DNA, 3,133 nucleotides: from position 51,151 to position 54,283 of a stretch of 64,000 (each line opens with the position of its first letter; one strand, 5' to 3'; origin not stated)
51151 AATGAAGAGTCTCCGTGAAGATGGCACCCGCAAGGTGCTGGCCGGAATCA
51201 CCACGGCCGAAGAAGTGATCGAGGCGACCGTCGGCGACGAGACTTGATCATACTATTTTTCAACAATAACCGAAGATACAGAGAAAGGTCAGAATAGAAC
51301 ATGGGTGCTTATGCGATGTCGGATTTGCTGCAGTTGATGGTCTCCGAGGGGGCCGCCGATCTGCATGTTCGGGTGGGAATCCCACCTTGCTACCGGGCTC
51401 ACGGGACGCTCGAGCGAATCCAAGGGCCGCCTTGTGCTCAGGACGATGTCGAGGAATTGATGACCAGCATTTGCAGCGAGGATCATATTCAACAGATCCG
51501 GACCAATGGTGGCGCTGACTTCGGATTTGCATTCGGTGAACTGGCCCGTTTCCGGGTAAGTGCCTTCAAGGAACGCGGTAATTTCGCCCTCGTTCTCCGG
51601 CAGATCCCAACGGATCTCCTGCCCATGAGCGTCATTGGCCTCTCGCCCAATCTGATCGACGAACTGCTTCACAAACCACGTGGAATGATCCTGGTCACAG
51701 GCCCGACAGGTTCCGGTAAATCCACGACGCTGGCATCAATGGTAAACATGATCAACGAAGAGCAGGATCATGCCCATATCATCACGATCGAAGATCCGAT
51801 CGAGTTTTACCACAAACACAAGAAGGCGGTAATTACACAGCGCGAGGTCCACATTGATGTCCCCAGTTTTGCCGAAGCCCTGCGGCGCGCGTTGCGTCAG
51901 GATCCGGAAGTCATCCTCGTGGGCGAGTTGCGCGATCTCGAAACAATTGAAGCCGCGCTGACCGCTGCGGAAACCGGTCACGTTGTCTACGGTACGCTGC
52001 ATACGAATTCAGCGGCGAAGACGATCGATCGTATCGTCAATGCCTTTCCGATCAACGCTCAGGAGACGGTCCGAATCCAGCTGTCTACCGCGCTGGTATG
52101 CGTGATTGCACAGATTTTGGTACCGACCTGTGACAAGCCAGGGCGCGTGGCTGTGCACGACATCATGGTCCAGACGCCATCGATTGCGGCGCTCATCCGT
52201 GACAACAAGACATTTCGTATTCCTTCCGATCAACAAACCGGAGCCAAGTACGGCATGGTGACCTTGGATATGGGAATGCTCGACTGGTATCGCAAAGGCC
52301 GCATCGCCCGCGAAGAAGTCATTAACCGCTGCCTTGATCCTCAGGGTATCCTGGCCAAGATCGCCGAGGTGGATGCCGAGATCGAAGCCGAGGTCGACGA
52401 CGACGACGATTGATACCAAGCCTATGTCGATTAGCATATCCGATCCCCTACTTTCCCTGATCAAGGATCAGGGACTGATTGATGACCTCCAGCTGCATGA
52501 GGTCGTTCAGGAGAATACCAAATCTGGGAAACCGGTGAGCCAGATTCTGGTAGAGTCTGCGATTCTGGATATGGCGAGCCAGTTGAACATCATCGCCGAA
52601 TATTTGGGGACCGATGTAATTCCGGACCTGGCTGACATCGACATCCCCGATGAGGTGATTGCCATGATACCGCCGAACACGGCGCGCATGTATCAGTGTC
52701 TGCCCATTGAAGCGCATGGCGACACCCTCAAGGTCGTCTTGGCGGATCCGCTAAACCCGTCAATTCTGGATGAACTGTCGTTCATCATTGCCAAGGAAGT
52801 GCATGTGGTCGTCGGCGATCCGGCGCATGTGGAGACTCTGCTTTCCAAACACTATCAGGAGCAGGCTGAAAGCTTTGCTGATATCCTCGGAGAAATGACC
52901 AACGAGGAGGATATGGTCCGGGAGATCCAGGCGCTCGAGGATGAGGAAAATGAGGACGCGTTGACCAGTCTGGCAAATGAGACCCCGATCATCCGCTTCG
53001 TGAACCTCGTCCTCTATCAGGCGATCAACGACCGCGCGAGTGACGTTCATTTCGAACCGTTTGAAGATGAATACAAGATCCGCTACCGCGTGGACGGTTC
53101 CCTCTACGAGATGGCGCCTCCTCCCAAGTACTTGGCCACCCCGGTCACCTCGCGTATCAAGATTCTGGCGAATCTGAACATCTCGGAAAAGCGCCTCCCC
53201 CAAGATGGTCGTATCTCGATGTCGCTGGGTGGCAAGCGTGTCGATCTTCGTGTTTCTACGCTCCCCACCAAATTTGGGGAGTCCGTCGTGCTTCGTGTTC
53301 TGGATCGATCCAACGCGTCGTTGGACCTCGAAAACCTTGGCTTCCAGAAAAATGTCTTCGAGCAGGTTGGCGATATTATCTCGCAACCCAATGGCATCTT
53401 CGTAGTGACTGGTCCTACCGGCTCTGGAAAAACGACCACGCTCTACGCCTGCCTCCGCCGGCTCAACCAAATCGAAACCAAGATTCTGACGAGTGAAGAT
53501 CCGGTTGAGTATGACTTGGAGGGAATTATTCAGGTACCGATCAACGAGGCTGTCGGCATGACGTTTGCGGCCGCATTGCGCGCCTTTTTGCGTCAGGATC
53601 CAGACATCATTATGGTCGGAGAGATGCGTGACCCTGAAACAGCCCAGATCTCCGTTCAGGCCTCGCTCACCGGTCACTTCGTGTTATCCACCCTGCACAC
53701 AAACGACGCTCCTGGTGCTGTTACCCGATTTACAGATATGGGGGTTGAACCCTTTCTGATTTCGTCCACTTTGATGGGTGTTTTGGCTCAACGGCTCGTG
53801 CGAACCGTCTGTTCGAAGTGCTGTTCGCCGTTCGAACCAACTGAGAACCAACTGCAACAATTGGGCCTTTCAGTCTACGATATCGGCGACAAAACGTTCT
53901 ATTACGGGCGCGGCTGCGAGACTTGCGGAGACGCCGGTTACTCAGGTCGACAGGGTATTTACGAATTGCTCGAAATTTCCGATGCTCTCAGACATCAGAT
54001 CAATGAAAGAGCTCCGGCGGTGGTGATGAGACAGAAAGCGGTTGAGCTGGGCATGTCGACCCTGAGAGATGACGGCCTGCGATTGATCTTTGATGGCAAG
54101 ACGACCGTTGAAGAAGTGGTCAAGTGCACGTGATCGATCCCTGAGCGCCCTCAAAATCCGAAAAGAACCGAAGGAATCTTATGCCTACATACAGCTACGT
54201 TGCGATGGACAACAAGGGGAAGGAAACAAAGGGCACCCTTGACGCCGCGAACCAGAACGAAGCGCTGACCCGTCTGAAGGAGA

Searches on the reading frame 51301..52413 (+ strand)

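Call 90: search_protein_families(library=pfam, proteins=[window:51301-52413:+], max_evalue=0.0001)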
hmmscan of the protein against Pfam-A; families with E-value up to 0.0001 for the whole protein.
window:51301-52413:+ (370 aa): 4 families
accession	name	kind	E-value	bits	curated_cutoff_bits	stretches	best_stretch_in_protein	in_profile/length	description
PF00437.27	T2SSE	-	1.9e-52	178.6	24.9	1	14-282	20-287/370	Type II/IV secretion system protein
PF13401.12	AAA_22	-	5.8e-06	27.1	27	1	126-181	4-62/130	AAA domain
PF13604.12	AAA_30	-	1.4e-05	25.4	27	0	118-154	9-45/191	AAA domain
PF00265.24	TK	-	8.3e-05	22.9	20.6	0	130-252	4-130/176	Thymidine kinase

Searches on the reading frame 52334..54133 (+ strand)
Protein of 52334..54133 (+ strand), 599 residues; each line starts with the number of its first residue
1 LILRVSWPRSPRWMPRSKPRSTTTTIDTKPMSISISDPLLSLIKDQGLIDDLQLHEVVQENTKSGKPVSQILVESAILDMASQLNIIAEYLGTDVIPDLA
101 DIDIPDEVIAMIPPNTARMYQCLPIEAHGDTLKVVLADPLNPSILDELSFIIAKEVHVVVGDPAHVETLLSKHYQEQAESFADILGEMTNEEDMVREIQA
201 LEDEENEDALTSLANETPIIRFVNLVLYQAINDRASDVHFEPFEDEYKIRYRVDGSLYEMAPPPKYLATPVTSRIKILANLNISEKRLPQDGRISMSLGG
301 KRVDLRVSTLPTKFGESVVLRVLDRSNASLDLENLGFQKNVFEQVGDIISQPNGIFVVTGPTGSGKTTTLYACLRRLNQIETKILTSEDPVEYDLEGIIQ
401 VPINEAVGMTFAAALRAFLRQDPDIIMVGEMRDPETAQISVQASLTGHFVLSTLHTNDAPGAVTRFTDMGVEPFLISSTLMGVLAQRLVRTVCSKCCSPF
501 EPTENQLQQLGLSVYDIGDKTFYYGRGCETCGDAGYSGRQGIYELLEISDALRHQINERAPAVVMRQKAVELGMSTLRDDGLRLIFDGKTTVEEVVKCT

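Call 90: search_protein_families(library=pfam, proteins=[window:52334-54133:+], max_evalue=0.0001)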
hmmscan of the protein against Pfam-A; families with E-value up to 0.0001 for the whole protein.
window:52334-54133:+ (599 aa): 2 families
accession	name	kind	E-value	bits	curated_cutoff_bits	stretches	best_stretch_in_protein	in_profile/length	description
PF00437.27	T2SSE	-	1.7e-134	448.6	24.9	1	214-596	3-369/370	Type II/IV secretion system protein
PF05157.20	MshEN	-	3.3e-19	69.1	23.1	1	97-178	6-88/90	MshEN domain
